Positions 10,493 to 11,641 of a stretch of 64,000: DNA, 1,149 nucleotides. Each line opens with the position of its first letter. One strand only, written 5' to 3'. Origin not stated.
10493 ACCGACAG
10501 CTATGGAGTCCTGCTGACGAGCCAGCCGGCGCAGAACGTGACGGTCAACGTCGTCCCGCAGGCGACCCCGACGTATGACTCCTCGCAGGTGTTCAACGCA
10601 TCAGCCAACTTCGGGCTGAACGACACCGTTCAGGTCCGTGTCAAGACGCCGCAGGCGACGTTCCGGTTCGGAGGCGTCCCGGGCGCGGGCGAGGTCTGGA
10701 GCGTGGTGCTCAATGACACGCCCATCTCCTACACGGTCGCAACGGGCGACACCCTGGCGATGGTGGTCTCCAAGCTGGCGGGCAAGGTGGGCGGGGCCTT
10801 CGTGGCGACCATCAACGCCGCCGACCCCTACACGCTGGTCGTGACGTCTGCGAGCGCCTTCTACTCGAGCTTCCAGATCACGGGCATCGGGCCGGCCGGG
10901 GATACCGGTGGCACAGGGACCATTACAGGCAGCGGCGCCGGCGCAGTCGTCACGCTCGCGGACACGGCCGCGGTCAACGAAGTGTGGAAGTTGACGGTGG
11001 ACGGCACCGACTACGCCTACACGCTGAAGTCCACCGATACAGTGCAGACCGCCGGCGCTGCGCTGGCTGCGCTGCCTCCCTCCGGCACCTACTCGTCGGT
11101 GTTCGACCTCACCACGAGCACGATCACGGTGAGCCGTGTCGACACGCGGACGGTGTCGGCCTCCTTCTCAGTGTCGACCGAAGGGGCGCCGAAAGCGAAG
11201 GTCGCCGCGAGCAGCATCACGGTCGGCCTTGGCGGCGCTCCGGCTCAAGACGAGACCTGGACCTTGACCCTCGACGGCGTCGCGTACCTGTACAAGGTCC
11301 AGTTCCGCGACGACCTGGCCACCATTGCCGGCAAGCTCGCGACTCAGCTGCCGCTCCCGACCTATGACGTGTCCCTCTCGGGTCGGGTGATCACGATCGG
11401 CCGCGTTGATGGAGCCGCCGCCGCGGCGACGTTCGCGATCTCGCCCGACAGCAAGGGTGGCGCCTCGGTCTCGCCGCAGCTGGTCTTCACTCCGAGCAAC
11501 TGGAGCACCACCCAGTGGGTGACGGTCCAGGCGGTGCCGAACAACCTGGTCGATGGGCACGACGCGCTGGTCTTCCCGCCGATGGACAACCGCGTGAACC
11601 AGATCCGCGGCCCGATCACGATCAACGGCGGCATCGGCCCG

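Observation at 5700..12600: At least 15 copies of an unrecognised ~90-110-aa alpha/beta-looking module inside the giant protein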

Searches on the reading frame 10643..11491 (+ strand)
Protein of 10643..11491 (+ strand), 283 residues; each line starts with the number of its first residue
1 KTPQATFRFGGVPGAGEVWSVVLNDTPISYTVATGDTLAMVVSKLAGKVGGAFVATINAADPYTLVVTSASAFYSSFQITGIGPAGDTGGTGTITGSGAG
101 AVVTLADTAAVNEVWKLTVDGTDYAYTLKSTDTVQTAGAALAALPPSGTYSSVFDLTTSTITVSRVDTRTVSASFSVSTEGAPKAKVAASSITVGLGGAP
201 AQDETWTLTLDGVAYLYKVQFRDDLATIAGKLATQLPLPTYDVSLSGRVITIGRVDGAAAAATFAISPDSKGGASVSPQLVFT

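Call 14: find_homologous_proteins(query=window:10643-11482:+, max_evalue=0.001)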
Query window:10643-11482:+ (280 aa): 1 proteins with E <= 0.001 among 8000 candidates.
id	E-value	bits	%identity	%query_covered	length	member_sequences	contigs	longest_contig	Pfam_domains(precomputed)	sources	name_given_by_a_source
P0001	1.5e-43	167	61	47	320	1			-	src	-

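Call 92: search_dna_similar(query=window:10643-11491:+, collection=phages, mode=protein, max_evalue=0.1, max_rows=15)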
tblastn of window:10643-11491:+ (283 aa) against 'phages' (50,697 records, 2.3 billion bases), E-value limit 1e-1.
No match.

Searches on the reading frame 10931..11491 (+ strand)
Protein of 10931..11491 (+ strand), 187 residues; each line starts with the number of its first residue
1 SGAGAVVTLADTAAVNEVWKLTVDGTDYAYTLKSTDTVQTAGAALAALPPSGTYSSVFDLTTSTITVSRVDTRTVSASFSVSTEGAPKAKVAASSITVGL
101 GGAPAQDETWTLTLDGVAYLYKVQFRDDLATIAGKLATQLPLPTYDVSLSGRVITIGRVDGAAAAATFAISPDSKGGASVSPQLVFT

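Call 55: predict_structure(alignment_id=A4)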
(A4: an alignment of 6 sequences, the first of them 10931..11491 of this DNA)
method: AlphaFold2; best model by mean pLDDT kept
length: 187 residues; sequences in the alignment: 6
mean_pLDDT: 77.6   pTM: 0.48
mean pLDDT of the five models: 77.6, 75.8, 74.7, 72.9, 72.0
residues with pLDDT >= 90: 31; 70-90: 114; 50-70: 20; < 50: 22
segments of 3 or more residues with pLDDT < 50: 86-92, 173-187
pLDDT, mean of each block of 10 residues (from residue 1): 76 82 90 87 84 81 86 84 54 67 85 88 90 91 81 82 69 46 42
secondary structure, 60 per line:
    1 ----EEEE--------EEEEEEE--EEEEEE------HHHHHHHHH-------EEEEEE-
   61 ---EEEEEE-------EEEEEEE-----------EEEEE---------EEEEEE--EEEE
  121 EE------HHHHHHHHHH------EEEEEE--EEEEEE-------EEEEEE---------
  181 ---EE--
elements in order: E5-8 E17-23 E26-31 H38-46 E54-59 E64-69 E77-83 E95-99 E109-114 E117-122 H129-138 E145-150 E153-158 E166-171
